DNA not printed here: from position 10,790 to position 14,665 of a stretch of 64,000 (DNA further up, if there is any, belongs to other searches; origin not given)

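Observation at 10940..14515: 1191-aa secreted Cys-rich giant protein with duplicated CxxYTSC..CG[SN]DFE[EL]CT..LFG modules and two glycine-zipper TM-like segments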

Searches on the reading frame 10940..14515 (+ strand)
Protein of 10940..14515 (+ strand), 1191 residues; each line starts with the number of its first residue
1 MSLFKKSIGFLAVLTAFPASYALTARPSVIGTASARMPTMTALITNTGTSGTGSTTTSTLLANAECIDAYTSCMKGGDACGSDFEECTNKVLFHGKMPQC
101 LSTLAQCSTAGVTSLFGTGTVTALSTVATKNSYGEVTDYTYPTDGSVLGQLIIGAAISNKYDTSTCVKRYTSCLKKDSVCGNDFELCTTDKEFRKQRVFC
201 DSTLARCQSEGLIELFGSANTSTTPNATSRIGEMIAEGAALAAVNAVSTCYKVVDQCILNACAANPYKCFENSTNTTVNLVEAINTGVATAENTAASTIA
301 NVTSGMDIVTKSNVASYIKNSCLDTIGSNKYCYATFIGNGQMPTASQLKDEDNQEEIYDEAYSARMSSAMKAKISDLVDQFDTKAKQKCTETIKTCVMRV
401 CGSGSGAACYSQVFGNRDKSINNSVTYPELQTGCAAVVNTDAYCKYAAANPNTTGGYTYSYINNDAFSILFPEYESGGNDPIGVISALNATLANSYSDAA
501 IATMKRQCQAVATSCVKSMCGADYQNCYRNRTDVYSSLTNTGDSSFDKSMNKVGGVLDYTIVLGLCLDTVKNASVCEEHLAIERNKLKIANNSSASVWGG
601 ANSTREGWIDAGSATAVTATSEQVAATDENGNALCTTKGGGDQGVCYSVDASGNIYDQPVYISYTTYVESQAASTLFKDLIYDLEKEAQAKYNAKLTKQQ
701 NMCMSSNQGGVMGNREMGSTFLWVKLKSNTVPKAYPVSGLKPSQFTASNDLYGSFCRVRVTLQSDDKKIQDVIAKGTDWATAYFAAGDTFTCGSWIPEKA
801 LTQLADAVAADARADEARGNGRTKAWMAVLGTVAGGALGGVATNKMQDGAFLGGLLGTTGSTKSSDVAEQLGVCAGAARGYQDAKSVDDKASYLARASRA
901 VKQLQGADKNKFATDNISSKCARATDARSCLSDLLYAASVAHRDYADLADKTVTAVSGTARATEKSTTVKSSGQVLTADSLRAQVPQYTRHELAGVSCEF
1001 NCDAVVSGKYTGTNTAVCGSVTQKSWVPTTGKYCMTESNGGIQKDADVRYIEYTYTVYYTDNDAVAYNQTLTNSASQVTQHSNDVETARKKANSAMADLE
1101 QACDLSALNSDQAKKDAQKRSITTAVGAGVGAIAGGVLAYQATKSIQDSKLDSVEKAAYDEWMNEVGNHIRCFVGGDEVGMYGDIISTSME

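Call 4: search_protein_families(library=pfam, proteins=[window:10940-14515:+], max_evalue=1)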
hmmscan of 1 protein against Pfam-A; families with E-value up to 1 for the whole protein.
window:10940-14515:+ (1191 aa): 3 families
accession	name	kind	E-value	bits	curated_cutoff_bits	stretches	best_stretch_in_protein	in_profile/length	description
PF13488.11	Gly-zipper_Omp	-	0.055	13.8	25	2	1123-1144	23-44/46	Glycine zipper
PF13238.12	AAA_18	-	0.13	13.2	29.4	1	47-109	4-68/128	AAA domain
PF21105.3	DyP_N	-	0.24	11.9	27.5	0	309-393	66-151/163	DyP dimeric alpha+beta barrel domain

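Call 5: search_protein_families(library=ncbifam, proteins=[window:10940-14515:+], max_evalue=1)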
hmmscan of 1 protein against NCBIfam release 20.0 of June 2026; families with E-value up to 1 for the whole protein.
window:10940-14515:+ (1191 aa): 1 family
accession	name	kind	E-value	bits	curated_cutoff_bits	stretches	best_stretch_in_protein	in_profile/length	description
NF007830.1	PRK10540.1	equivalog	0.016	15.1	98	1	1115-1143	25-53/72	osmotically-inducible lipoprotein OsmB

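Call 9: find_homologous_proteins(query=window:10940-14515:+, max_evalue=0.001)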
Query window:10940-14515:+ (1191 aa): 882 proteins with E <= 0.001 among 8000 candidates; the best 120 are listed.
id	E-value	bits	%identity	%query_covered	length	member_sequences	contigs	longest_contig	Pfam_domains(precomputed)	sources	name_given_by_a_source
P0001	0.0e+0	2463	93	100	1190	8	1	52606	-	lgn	-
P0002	0.0e+0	2187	85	100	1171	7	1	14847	-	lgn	-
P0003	0.0e+0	2112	83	100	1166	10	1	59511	-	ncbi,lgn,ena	-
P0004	0.0e+0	2110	83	100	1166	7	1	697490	-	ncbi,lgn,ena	-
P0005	0.0e+0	2096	81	100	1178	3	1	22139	-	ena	-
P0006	0.0e+0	2095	82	100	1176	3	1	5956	-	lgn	-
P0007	0.0e+0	1997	78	100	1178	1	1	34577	-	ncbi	-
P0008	0.0e+0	1995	80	100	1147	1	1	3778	-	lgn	-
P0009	0.0e+0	1892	72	100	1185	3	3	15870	-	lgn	-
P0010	0.0e+0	1877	71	8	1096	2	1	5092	-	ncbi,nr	ncbi:MAG: hypothetical protein K2I81_04435, partial [Alphaproteobacteria bacterium]|nr:hypothetical 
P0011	0.0e+0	1871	87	76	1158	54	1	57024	-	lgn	-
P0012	0.0e+0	1869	87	76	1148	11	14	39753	-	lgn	-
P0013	0.0e+0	1864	75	100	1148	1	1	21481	-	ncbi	-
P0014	0.0e+0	1844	70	9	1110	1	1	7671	-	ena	-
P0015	0.0e+0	1835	73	100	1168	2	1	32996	-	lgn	-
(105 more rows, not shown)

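Call 25: find_related_loci(query=window:10940-14515:+, collection=genome_contigs, flank=8000)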
Query window:10940-14515:+ (1191 aa) in genome_contigs; peptide patterns used: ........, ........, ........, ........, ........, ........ (x = any residue, [..] = any of these).
64 stretches matched a pattern; 48 encode a relative of the query (tblastn E <= 1e-3); 45 distinct loci.
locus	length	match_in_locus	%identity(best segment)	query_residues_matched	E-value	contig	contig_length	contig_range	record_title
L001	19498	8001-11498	83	1-1191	0e+0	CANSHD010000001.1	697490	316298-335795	MAG TPA_asm: uncultured Alphaproteobacteria bacterium isolate SRR15730559_bin.33_metawrap_v1.3_MAG genome assembly, cont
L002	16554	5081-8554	75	1-1191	0e+0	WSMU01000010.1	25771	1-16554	MAG: Alphaproteobacteria bacterium isolate RACS_032 NODE_535_length_25771_cov_5.946797, whole genome shotgun sequence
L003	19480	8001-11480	70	1-1190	0e+0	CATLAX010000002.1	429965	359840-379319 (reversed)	MAG TPA_asm: uncultured Alphaproteobacteria bacterium isolate MGG05853_1680015463 genome assembly, contig: ERR3199562_11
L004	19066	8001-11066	73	1-1191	0e+0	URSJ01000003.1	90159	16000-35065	uncultured Rickettsiales bacterium isolate UMGS1304 genome assembly, contig: NODE_34_length_90159_cov_7.86945, whole gen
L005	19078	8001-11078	74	1-1191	0e+0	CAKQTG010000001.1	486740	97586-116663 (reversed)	MAG: uncultured Alphaproteobacteria bacterium isolate REFINED_METABAT215_TOP10_CONTIGS_1500_ASSEMBLY_K77_MERGED__Hadza_M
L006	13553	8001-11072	74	1-1191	0e+0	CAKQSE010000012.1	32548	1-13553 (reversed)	MAG: uncultured Alphaproteobacteria bacterium isolate REFINED_METABAT215_TOP10_CONTIGS_1500_ASSEMBLY_K77_MERGED__Hadza_M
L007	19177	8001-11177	72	1-1191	0e+0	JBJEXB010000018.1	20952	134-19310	MAG: Candidatus Enterousia sp. isolate SARD02_bin.047 NODE_1504_length_20952_cov_6.644207, whole genome shotgun sequence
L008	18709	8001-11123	71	1-1191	0e+0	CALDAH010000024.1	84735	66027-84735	MAG TPA_asm: uncultured Alphaproteobacteria bacterium isolate SRR4116664_bin.35_CONCOCT_v1.1_MAG genome assembly, contig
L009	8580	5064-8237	67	1-1191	0e+0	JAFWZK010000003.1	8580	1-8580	MAG: Alphaproteobacteria bacterium isolate RGIG6210 Sheep_Rectum-2__c78348, whole genome shotgun sequence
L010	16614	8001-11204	68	1-1191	0e+0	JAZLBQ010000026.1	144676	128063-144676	MAG: Candidatus Enterousia sp. isolate T1900045063_TC20190056.MAGScoT_cleanbin_000013 SGB_4572_k141_2220103, whole genom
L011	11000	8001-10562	68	1-857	0e+0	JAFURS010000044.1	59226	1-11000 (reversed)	MAG: Alphaproteobacteria bacterium isolate RGIG4765 Roe_deer_Rectum.Co__c1774399, whole genome shotgun sequence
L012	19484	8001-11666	67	1-1191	0e+0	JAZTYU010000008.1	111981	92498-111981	MAG: Candidatus Enterousia sp. isolate T1900045325_YK20190014.MAGScoT_cleanbin_000039 SGB_6437_k141_2782097, whole genom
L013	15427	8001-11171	68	1-1191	0e+0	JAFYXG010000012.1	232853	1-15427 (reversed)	MAG: Alphaproteobacteria bacterium isolate RGIG7505 Water_buffalos_Colon.Co__c1672322, whole genome shotgun sequence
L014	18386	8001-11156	69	1-1191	0e+0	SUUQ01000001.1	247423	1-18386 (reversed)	MAG: Alphaproteobacteria bacterium isolate SIG50 NODE_553_length_247423_cov_7.004432, whole genome shotgun sequence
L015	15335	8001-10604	65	1-867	0e+0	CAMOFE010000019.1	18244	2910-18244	MAG: uncultured Alphaproteobacteria bacterium isolate SRR873606_bin.99_metaWRAP_v1.3_MAG genome assembly, contig: NODE_5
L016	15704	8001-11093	60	1-1191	0e+0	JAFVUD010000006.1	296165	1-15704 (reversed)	MAG: Alphaproteobacteria bacterium isolate RGIG5397 Sheep_Colon-3__c938145, whole genome shotgun sequence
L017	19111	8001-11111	59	1-1191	0e+0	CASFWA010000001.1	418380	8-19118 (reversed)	uncultured proteobacterium isolate A86_L4_360360_idba_bin.28 genome assembly, contig: A86_L4_360360_idba_bin.28.fa_scaff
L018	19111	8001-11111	59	1-1191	0e+0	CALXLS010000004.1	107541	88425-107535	MAG: uncultured Alphaproteobacteria bacterium isolate BRZ_DL__bin85 genome assembly, contig: BRZ_DL__NODE_269_length_107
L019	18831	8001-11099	55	1-1191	0e+0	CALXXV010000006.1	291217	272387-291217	MAG: uncultured Alphaproteobacteria bacterium isolate E08__bin46 genome assembly, contig: E08__k127_1716458, whole genom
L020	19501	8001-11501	85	1-1191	0e+0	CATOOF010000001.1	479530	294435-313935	MAG TPA_asm: uncultured Alphaproteobacteria bacterium isolate MGG27543_1680015500 genome assembly, contig: SRR6440127_2,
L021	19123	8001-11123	55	1-1191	0e+0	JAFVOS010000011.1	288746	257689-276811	MAG: Alphaproteobacteria bacterium isolate RGIG5256 Sheep_Colon-1__c743588, whole genome shotgun sequence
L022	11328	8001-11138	55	1-1191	0e+0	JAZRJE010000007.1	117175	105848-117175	MAG: Candidatus Enterousia sp. isolate T1900045469_YK20190160.MAGScoT_cleanbin_000038 SGB_7227_k141_288938, whole genome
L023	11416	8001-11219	56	1-1191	0e+0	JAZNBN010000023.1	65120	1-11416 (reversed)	MAG: Candidatus Enterousia sp. isolate T1900044741_TS20190207.MAGScoT_cleanbin_000046 SGB_2069_k141_1835671, whole genom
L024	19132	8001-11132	54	1-1191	0e+0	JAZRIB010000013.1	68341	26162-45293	MAG: Candidatus Enterousia sp. isolate T1900045477_YK20190171.MAGScoT_cleanbin_000036 SGB_7287_k141_3629211, whole genom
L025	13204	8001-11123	55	1-1191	0e+0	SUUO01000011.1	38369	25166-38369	MAG: Alphaproteobacteria bacterium isolate SIG48 NODE_5729_length_38369_cov_2.163721, whole genome shotgun sequence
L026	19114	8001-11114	55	1-1191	0e+0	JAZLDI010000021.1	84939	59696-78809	MAG: Candidatus Enterousia sp. isolate T1900045038_TC20190031.MAGScoT_cleanbin_000032 SGB_4470_k141_196089, whole genome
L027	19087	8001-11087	54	1-1191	0e+0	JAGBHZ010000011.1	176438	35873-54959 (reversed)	MAG: Alphaproteobacteria bacterium isolate RGIG9136 Water_deer_Rectum.Co__c1099233, whole genome shotgun sequence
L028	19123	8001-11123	54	1-1191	0e+0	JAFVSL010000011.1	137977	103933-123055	MAG: Alphaproteobacteria bacterium isolate RGIG5353 Sheep_Colon-3__c770365, whole genome shotgun sequence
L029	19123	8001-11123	54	1-1191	0e+0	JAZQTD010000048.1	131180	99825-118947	MAG: Candidatus Enterousia sp. isolate T1900045192_TC20190188.MAGScoT_cleanbin_000014 SGB_5297_k141_1032680, whole genom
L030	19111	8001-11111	59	1-1191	0e+0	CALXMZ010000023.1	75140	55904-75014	MAG: uncultured Alphaproteobacteria bacterium isolate E02__bin298 genome assembly, contig: E02__k127_4566882, whole geno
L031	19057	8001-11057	56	1-1191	0e+0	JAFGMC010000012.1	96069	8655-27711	MAG: Alphaproteobacteria bacterium isolate Zod_Metabat.441 k87_10241782, whole genome shotgun sequence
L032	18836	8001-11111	55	1-1191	0e+0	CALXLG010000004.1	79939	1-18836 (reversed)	MAG: uncultured Alphaproteobacteria bacterium isolate BRZ_FN__bin24 genome assembly, contig: BRZ_FN__NODE_301_length_799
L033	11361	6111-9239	55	1-1191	0e+0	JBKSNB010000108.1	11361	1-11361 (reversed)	MAG: Alphaproteobacteria bacterium isolate KH370_54 k141_233980, whole genome shotgun sequence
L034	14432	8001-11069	53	1-1191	0e+0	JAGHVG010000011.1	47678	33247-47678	MAG: Candidatus Enterousia scatequi isolate E5_MB2_120 c_000000986676, whole genome shotgun sequence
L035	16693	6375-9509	66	1-1191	0e+0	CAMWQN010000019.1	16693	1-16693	MAG TPA_asm: uncultured Rickettsiales bacterium isolate SRR14411243_bin.1_metawrap_v1.3_MAG genome assembly, contig: NOD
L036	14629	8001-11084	54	1-1191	0e+0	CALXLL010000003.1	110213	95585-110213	MAG: uncultured Alphaproteobacteria bacterium isolate BRZ_E__bin176 genome assembly, contig: BRZ_E__NODE_254_length_1102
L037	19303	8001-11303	64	1-1191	0e+0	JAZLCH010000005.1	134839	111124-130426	MAG: Candidatus Enterousia sp. isolate T1900045051_TC20190044.MAGScoT_cleanbin_000024 SGB_4527_k141_345151, whole genome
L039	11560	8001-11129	56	1-1191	0e+0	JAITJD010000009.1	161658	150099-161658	MAG: Rickettsiales bacterium isolate Pcl387_bin15 k119_674204, whole genome shotgun sequence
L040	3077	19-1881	53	416-1191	5e-144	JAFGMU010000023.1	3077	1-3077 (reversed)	MAG: Alphaproteobacteria bacterium isolate Zod_Metabat.497 k87_5472279, whole genome shotgun sequence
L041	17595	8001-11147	63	1-1191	0e+0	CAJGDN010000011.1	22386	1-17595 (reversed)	MAG: uncultured Alphaproteobacteria bacterium isolate MAG63 genome assembly, contig: k141_1260468_length_22386_cov_11.00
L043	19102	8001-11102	55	1-1191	0e+0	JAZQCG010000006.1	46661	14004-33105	MAG: Candidatus Enterousia sp. isolate T1900044638_TS20190104.MAGScoT_cleanbin_000053 SGB_1212_k141_1418201, whole genom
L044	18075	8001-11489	60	1-1191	0e+0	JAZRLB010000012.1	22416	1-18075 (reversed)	MAG: Candidatus Enterousia sp. isolate T1900045443_YK20190134.MAGScoT_cleanbin_000013 SGB_7129_k141_1874692, whole genom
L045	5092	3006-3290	71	1093-1191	1e-36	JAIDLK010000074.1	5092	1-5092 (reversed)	MAG: Alphaproteobacteria bacterium isolate SC0338_S5_7 SC0338_S5_7_contig_74, whole genome shotgun sequence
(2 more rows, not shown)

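Call 27: search_protein_representatives(protein=window:10940-14515:+)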
Query: 1191 residues. Proteins with E-value up to 0.001 (for the whole library): 237; up to 1e-10: 190; up to 1e-30: 121. The best 150 are listed.
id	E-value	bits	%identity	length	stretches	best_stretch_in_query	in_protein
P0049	0.0e+00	1462.5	69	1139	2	1-902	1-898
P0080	0.0e+00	1442.2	61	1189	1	1-1190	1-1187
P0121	0.0e+00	1296.6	62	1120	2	1-912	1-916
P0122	0.0e+00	1043.1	53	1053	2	1-909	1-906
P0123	2.6e-294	995.8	54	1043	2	1-860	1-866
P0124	6.0e-278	941.6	48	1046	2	4-940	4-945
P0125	1.5e-277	940.3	51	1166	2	1-866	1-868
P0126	3.7e-273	925.7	49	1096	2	1-859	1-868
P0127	3.9e-273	925.6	46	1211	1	6-1189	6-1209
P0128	3.1e-260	882.9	46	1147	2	1-928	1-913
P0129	4.1e-258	875.9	47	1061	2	3-898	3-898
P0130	1.3e-257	874.2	49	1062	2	1-898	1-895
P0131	4.7e-257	872.4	49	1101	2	1-849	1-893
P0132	7.3e-253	858.5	48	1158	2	9-921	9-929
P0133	4.8e-251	852.5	52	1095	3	32-420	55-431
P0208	5.0e-54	200.1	31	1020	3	229-855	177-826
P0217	3.2e-45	170.9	28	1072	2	205-1184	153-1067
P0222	1.1e-43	165.8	62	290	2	1082-1191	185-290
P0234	1.9e-33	132.0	58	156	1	1060-1191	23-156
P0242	5.3e-28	113.9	54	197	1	1070-1191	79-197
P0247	3.9e-24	101.2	53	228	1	1071-1191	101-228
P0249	2.8e-23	98.3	54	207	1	1086-1191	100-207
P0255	1.6e-21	92.5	45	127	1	1084-1191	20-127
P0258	1.7e-20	89.1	46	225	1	1058-1191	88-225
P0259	1.8e-20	89.0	46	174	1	1055-1191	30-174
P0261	1.2e-19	86.2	36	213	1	1036-1191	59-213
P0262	1.6e-19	85.9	44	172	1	1054-1191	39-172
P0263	2.5e-19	85.2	54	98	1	1108-1191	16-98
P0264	2.9e-19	85.0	47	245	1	1085-1191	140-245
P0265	3.8e-19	84.6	42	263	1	1070-1191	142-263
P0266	5.2e-19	84.2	40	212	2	1091-1191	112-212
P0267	7.1e-19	83.7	42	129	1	1082-1191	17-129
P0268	1.1e-18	83.1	47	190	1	1092-1191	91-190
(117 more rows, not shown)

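Call 43: search_solved_structures(query=A1, max_evalue=10)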
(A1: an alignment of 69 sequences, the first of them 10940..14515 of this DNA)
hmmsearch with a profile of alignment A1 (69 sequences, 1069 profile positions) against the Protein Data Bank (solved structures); distinct sequences matched with E-value up to 10: 16.
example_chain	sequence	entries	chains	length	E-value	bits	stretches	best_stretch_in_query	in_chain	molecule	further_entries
29vf_O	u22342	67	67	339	0.03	15.3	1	837-905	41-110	TATA-box-binding protein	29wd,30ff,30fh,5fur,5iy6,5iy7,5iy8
7emf_O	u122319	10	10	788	0.08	13.9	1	891-996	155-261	Mediator of RNA polymerase II transcription subunit 15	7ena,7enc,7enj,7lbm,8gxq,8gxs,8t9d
8t1i_J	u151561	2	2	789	0.12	13.3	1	891-996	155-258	Mediator of RNA polymerase II transcription subunit 15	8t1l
6gy8_A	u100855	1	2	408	0.24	12.3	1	885-1038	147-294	XaxA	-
6gy6_A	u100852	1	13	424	0.27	12.2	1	886-1038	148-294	XaxA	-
9ivk_A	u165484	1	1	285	0.3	12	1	879-1042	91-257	HBC599 membrane protein binder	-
6ek7_A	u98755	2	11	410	0.48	11.3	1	918-1035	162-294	YaxA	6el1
8j07_3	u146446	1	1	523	1.1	10.2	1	797-993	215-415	Dynein regulatory complex subunit 3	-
9dzw_A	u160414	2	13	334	1.1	10.1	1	843-993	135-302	CalC6_3 with DHR extension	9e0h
2efl_A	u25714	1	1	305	2.9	8.8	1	846-1037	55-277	Formin-binding protein 1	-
6zj3_SK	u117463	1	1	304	3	8.7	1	878-968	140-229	Ribosomal protein eS8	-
13bv_D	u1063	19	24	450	3.1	8.7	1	826-996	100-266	Beclin-1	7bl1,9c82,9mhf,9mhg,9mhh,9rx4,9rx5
5lj3_P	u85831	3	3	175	5.4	7.9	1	827-961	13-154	CWC15 | Pre-mRNA-splicing factor CWC15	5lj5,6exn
5gm6_S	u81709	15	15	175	5.8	7.7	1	827-961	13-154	Pre-mRNA-splicing factor CWC15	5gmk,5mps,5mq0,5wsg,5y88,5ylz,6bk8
4uos_A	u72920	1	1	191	7.8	7.3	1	859-1018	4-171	DESIGNED HELICAL BUNDLE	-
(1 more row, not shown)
